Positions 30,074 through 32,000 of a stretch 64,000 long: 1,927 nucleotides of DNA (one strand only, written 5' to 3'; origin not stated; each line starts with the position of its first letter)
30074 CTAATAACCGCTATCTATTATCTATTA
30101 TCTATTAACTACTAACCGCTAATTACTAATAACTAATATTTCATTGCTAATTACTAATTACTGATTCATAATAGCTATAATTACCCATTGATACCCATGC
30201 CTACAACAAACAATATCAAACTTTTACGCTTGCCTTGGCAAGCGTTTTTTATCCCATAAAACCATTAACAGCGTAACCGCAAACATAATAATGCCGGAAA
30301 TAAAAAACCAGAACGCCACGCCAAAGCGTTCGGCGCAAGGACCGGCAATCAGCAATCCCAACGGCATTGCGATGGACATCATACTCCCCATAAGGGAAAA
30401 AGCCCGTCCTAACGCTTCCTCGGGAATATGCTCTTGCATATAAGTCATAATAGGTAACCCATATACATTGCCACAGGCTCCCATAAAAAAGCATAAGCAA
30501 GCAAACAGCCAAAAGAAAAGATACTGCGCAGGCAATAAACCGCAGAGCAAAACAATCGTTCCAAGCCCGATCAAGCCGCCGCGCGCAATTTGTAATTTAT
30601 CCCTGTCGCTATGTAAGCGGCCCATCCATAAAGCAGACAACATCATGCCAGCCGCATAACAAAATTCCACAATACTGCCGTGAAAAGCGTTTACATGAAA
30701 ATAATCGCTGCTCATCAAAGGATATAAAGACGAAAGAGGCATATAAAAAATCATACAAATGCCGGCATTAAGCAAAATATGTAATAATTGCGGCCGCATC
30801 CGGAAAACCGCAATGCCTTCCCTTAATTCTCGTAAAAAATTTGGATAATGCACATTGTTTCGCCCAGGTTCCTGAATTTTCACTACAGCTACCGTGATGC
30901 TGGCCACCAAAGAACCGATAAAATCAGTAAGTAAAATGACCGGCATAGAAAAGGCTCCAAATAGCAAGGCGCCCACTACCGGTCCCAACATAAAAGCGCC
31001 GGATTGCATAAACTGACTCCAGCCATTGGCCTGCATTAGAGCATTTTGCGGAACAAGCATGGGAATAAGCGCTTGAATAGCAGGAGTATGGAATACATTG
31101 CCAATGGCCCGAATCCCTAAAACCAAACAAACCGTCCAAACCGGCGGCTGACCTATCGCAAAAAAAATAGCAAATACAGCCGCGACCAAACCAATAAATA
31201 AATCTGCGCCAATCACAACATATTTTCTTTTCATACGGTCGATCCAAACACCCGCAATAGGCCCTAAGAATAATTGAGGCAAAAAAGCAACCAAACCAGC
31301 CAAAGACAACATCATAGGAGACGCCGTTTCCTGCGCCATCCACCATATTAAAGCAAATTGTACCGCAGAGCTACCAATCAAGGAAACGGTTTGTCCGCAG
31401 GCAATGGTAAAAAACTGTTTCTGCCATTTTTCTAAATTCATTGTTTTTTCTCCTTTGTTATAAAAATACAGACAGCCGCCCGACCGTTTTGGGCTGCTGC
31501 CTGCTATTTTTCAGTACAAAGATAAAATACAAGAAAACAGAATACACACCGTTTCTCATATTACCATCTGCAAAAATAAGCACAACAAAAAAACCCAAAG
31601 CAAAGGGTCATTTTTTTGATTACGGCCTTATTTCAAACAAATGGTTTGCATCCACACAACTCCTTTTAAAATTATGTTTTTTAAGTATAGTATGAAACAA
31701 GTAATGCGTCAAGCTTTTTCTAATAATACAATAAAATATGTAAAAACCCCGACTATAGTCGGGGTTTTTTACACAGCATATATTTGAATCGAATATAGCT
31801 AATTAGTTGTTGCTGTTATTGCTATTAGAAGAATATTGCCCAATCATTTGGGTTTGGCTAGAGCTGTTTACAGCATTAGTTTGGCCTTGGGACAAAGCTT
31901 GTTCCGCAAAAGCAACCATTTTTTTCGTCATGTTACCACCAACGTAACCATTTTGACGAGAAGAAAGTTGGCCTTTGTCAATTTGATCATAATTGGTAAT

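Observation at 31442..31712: Mef/DHA3-like MFS efflux gene with an attenuator-like leader: strong promoter, 7-codon uORF and terminator-like hairpin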

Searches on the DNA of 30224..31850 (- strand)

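Call 4: search_rna_families(source=window, start=31350, end=31850, threshold=evalue, max_evalue=10)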
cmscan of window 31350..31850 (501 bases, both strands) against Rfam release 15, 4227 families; matches with E-value up to 10: 44.
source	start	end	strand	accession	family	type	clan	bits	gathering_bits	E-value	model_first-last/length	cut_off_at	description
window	31460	31649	-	RF02862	sRNA_1300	Gene; sRNA;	-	29.2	48.8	8.4e-05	1-231/231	no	Enterococcus sRNA 1300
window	31659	31772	+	RF01859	Phe_leader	Cis-reg; leader;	-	26.2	55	0.032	1-125/125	no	Phenylalanine leader peptide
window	31736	31800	-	RF02064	STnc370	Gene; sRNA;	-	26.1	54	0.29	1-71/71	no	Enterobacterial sRNA STnc370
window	31740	31802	-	RF02891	AgrB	Gene; antisense;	-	26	40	0.031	1-84/84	no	ArsR-gov region gene B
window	31694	31793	-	RF01770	rimP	Cis-reg; leader;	-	25.4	47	0.058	1-102/102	no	Gammaprotebacteria rimP leader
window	31681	31772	+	RF02891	AgrB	Gene; antisense;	-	24.5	40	0.067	1-84/84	no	ArsR-gov region gene B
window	31713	31777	-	RF02351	psRNA14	Gene; sRNA;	-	23.6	60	0.12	1-84/84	no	Proteobacteria sRNA psRNA14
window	31742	31768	-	RF02701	PsrR1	Gene; sRNA;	-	23.4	42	0.04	51-79/79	no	Photosynthesis regulatory RNA1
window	31651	31773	+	RF00514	His_leader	Cis-reg; leader;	-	23.3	49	0.13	1-126/126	no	Histidine operon leader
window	31735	31804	+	RF02351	psRNA14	Gene; sRNA;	-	23.3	60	0.14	1-84/84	no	Proteobacteria sRNA psRNA14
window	31712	31785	+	RF01770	rimP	Cis-reg; leader;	-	22.7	47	0.23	1-102/102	no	Gammaprotebacteria rimP leader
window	31724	31803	-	RF02621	BSnc120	Gene; sRNA;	-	22.3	114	0.014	1-88/88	no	Brucella sRNA 120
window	31743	31768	+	RF01772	rnk_pseudo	Cis-reg; leader;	-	21.9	55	0.21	73-100/108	no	Pseudomonas rnk leader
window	31743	31768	-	RF01772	rnk_pseudo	Cis-reg; leader;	-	21.9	55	0.21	73-100/108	no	Pseudomonas rnk leader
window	31698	31780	+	RF00121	MicC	Gene; sRNA;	-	21.6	90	0.8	1-123/123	no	MicC RNA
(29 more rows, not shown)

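Call 7: search_rna_families(source=window, start=31400, end=31720, threshold=evalue, max_evalue=0.01, show_alignments=2)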
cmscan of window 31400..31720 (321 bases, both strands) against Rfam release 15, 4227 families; matches with E-value up to 0.01: 1.
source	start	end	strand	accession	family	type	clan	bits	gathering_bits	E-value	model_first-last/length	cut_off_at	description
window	31460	31649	-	RF02862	sRNA_1300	Gene; sRNA;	-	29.2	48.8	5.4e-05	1-231/231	no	Enterococcus sRNA 1300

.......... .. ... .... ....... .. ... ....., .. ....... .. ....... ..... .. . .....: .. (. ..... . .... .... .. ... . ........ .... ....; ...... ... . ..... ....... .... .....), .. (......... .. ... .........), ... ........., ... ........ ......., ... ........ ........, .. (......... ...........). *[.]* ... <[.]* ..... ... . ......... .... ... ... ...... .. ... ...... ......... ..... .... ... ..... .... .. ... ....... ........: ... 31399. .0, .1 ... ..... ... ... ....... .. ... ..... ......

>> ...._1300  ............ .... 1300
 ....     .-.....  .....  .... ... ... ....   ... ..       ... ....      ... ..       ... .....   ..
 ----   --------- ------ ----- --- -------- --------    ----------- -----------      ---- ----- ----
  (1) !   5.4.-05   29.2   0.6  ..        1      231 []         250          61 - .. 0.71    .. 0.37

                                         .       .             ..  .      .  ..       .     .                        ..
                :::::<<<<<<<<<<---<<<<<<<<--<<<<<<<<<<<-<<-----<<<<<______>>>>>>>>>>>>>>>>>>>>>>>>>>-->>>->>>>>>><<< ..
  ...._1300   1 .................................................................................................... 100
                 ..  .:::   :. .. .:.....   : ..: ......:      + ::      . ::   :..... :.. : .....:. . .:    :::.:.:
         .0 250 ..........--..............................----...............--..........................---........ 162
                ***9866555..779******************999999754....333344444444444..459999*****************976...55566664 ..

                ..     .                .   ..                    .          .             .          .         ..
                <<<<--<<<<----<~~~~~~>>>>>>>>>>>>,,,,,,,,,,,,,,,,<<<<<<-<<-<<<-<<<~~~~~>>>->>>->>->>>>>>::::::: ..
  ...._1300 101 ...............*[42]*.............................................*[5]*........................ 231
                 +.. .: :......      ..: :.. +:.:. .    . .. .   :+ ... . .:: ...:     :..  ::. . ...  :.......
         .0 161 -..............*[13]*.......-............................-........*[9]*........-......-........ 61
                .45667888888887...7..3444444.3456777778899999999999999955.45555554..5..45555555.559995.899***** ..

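Call 53: build_rna_model(alignment_id=A3, structure=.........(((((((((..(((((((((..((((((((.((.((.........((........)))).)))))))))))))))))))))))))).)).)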
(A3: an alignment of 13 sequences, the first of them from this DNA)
Model R1 built from alignment A3 (13 sequences, 99 columns); structure: as given.
model positions 93; base pairs 32; branch points 0; effective number of sequences 4.81; information 0.614 bits per position. Calibrated on 0.2 Mb of random sequence (short: E-values are rough).
structure used (alignment columns):
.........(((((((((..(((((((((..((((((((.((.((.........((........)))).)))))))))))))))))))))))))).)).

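Call 56: search_with_rna_model(model_id=R1, sources=[window, L001, L004, L005, L006, L007, L008, L009, L010, L011, L012, L013, L014, L015, L016, L017, L018, L019, L020, L021, L022, L023, L024, L025, L026, L027, L028, L029, L030, L031, L032, L033, L034, L035, L036, L037, L038, L039, L040, L041, L042, L043, L044, L045, L046, L047, L048, L049, L050, L051, L052, L053, L054, L055, L056, L057, L058, L059, L060, L061, L062, L063, L064, L065, L066, L067, L068, L069, L070, L071, L072, L073, L074, L075, L076, L077, L078, L079, L080, L081, L082, L083, L084, L085, L088, L094, L113, L118, L120, L089, L095, L096, L098, L099, L106, L111], max_evalue=1, make_alignment=true)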
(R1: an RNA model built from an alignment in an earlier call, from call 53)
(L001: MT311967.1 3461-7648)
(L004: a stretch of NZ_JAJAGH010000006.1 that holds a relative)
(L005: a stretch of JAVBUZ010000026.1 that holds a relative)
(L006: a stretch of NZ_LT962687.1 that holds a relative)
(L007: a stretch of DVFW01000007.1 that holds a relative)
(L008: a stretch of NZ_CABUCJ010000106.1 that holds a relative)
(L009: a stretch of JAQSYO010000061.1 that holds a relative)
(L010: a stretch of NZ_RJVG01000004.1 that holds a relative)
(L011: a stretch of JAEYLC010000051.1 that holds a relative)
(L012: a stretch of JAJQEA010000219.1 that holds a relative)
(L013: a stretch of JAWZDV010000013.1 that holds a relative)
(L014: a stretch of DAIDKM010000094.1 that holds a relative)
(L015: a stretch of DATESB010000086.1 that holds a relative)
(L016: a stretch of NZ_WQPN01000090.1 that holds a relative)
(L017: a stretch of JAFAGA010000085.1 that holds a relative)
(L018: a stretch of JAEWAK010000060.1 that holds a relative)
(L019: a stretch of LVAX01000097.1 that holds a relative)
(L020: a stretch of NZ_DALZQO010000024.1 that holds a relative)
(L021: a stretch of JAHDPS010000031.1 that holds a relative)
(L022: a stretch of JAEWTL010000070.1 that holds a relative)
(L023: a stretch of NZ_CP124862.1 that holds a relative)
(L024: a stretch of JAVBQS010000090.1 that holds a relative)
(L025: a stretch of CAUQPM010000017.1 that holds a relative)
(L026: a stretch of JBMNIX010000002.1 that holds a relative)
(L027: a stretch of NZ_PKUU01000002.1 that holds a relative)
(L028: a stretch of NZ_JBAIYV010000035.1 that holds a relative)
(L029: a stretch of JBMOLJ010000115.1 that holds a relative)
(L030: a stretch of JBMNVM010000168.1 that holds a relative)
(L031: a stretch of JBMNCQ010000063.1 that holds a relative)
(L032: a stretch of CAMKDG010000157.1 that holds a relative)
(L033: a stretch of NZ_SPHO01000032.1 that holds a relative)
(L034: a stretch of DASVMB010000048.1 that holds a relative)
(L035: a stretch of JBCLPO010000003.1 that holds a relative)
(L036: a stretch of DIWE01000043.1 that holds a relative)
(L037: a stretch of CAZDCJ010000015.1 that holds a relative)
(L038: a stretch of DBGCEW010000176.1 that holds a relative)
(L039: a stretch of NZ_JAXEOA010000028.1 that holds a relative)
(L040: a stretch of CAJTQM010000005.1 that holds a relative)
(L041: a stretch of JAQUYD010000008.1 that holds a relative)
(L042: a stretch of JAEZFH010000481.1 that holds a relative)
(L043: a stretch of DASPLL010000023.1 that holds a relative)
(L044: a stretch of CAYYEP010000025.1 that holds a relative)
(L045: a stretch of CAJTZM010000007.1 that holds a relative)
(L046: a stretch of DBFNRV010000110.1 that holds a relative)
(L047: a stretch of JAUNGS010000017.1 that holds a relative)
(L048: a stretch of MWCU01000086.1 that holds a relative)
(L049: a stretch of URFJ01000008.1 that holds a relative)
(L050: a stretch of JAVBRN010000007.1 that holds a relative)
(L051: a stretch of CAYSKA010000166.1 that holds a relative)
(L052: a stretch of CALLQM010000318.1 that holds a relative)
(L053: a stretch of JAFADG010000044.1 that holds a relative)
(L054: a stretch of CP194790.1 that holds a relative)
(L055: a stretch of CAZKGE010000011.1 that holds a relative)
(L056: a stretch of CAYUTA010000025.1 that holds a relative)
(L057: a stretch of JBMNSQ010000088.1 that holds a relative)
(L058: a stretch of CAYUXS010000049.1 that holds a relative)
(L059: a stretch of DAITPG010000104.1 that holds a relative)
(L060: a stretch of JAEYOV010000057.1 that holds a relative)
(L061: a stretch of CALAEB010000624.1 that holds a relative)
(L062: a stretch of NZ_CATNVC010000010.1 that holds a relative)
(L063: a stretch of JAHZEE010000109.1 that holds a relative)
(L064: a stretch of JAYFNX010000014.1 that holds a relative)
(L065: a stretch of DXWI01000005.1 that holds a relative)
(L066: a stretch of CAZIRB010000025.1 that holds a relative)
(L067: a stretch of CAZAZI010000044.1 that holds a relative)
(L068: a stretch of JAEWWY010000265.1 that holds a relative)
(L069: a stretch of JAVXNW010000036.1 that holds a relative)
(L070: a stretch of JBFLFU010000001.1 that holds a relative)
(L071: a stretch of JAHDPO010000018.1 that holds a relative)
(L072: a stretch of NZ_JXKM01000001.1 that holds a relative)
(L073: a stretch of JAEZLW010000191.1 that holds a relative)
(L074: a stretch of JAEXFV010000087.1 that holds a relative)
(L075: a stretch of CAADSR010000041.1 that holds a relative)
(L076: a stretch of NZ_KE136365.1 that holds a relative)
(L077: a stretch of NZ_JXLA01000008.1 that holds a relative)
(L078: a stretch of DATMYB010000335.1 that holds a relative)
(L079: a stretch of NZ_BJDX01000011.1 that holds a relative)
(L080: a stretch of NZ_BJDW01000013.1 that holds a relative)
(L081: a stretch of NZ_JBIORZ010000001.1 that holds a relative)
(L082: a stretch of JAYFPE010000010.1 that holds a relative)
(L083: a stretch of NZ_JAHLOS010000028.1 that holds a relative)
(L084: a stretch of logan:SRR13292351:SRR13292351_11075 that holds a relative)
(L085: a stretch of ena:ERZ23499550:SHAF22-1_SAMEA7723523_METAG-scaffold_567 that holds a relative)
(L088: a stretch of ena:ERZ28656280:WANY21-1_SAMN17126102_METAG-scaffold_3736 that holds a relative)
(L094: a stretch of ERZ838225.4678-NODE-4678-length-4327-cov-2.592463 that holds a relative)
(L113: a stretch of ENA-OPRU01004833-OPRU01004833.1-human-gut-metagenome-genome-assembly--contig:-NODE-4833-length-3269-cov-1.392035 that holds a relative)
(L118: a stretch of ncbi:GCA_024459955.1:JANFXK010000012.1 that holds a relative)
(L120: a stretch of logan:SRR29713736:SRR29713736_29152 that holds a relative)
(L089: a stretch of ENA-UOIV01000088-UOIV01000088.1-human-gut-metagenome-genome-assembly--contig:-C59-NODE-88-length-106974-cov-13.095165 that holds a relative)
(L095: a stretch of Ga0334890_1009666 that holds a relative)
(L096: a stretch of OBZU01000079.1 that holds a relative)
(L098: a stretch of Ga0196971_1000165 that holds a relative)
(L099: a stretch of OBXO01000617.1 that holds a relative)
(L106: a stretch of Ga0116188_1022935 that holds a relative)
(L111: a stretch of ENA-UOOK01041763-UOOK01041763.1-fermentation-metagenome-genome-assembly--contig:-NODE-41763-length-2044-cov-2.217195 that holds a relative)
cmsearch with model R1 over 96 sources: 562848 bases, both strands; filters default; matches with E-value up to 1: 16.
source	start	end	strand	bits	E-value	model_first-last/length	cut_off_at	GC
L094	1183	1268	+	87.3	3.3e-15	1-93/93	no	0.3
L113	1164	1249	+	86.5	5e-15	1-93/93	no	0.3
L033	2247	2332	+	85.9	6.7e-15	1-93/93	no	0.31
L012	2173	2257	+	80.4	1e-13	1-93/93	no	0.31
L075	2056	2146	+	74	2.4e-12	1-93/93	no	0.37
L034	5371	5465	+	73.2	3.7e-12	1-93/93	no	0.32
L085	1268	1365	+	71.5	8.6e-12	1-93/93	no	0.36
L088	1215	1308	+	71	1.1e-11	1-93/93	no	0.37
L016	2243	2334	+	70.4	1.5e-11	1-93/93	no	0.33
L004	2237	2329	+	68.2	4.4e-11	1-93/93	no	0.34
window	31562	31654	-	66.1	1.3e-10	1-93/93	no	0.34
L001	1178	1276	+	64.2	3.1e-10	1-93/93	no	0.34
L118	961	1052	+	63.6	4.3e-10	1-93/93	no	0.36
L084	1293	1385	+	62.1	8.8e-10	1-93/93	no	0.35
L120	839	932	+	59.9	2.7e-09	1-93/93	no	0.28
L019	4883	4949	+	20.4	0.82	1-93/93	no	0.28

Alignment A4: 16 matches aligned to the model, 108 columns, each read 5' to 3' on its own strand. Consensus structure (alignment columns), stored with it:
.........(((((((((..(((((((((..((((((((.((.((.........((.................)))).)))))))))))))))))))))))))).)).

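Call 60: search_rna_families(sources=[L001, L004, L007, L012, L016, L033, L034, L075, L084, L085, L088, L094, L113, L118, L120, L072, L076, L079, L055, L066], threshold=gathering)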
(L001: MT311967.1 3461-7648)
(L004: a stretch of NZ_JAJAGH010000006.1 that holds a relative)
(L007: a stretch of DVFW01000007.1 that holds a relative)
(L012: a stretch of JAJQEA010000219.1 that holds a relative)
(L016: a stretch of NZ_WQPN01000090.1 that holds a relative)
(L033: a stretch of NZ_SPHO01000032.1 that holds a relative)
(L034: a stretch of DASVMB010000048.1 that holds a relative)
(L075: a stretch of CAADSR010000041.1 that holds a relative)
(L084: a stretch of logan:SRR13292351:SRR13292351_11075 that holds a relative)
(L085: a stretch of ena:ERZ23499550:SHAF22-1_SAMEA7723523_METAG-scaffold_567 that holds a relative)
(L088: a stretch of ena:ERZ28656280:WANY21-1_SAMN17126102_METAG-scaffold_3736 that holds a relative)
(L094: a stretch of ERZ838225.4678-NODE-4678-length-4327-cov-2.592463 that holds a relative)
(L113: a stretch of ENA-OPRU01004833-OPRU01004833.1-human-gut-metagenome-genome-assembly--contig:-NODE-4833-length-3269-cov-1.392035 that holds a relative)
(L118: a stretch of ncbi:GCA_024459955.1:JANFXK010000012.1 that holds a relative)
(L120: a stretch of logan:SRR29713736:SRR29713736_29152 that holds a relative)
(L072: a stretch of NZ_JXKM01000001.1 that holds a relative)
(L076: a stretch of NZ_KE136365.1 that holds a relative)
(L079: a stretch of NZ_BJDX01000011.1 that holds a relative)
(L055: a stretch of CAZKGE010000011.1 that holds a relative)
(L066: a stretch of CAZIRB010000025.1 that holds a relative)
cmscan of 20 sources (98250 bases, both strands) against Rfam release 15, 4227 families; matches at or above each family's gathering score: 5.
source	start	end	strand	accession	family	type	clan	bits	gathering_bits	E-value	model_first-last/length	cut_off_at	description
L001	1181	1427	+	RF02862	sRNA_1300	Gene; sRNA;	-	248.5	48.8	3.7e-61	1-231/231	no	Enterococcus sRNA 1300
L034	5371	5578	+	RF02862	sRNA_1300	Gene; sRNA;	-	84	48.8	3.6e-17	1-231/231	no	Enterococcus sRNA 1300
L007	6068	6140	+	RF00005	tRNA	Gene; tRNA;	CL00001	67.7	29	2e-12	1-71/71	no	tRNA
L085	1060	1132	-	RF00005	tRNA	Gene; tRNA;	CL00001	61.5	29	1e-10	1-71/71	no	tRNA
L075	2056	2215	+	RF02862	sRNA_1300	Gene; sRNA;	-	54.5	48.8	2.8e-09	1-231/231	no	Enterococcus sRNA 1300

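Call 63: build_rna_model(alignment_id=A5, structure=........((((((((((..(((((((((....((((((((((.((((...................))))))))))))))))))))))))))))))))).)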
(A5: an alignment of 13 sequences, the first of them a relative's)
Model R2 built from alignment A5 (13 sequences, 101 columns); structure: as given.
model positions 95; base pairs 33; branch points 0; effective number of sequences 3.13; information 0.602 bits per position. Calibrated on 0.2 Mb of random sequence (short: E-values are rough).
structure used (alignment columns):
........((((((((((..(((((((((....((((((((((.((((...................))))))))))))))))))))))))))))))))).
